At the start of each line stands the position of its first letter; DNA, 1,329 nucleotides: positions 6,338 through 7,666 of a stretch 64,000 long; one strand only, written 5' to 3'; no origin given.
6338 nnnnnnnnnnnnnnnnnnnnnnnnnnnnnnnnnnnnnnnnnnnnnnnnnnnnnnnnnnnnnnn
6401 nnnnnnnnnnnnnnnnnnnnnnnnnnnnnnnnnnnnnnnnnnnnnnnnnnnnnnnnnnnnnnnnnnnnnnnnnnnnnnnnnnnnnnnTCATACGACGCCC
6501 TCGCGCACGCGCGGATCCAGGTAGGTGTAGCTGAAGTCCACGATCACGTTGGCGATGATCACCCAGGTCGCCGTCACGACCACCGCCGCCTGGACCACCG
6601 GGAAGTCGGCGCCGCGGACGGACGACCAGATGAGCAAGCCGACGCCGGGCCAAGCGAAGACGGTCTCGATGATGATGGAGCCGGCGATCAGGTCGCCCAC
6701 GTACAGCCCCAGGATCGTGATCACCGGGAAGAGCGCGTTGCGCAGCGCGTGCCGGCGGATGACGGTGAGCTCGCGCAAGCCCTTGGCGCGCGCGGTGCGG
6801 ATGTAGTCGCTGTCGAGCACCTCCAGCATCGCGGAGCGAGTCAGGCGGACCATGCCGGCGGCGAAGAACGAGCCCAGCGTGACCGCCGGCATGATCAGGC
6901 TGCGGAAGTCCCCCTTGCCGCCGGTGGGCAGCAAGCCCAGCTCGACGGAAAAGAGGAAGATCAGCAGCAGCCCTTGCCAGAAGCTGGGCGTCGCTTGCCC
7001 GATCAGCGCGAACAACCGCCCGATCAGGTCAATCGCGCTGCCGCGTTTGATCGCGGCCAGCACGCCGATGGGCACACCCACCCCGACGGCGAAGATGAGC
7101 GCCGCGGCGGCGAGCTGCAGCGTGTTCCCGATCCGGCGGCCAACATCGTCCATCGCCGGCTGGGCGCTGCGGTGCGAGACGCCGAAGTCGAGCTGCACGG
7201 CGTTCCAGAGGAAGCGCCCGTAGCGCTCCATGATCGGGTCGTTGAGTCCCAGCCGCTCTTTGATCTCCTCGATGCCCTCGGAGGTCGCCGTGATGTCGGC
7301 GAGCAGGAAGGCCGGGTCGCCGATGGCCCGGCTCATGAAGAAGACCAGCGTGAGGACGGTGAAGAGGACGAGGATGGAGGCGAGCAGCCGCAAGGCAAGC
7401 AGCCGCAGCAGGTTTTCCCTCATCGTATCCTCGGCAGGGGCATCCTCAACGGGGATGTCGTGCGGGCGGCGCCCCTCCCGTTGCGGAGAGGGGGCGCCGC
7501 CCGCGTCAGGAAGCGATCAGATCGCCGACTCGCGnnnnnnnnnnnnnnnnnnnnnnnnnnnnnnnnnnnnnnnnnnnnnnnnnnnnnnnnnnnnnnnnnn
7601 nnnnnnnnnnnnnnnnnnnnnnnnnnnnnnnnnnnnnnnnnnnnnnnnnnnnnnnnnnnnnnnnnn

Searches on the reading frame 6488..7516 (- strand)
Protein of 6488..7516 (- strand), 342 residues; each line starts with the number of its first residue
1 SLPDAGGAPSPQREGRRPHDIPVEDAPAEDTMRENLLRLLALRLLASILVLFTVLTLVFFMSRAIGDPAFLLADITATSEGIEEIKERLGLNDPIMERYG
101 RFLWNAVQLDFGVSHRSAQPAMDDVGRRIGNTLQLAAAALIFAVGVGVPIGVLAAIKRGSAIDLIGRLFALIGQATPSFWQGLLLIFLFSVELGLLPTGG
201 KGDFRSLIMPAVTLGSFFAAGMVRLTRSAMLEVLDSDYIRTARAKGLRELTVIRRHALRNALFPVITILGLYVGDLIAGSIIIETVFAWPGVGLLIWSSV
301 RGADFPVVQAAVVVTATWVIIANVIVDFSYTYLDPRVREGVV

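Call 6: search_protein_families(library=pfam, proteins=[window:6488-7516:-], max_evalue=0.0001)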
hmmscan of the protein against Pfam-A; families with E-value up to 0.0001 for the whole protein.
window:6488-7516:- (342 aa): 2 families
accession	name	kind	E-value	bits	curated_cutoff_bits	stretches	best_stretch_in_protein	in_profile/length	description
PF00528.27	BPD_transp_1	-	5.7e-46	157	26.4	1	147-338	1-183/184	Binding-protein-dependent transport system inner membrane component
PF19300.4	BPD_transp_1_N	-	3.5e-08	34.1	23.8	1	37-107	2-73/114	Binding-prot-dependent transport system membrane comp, N-term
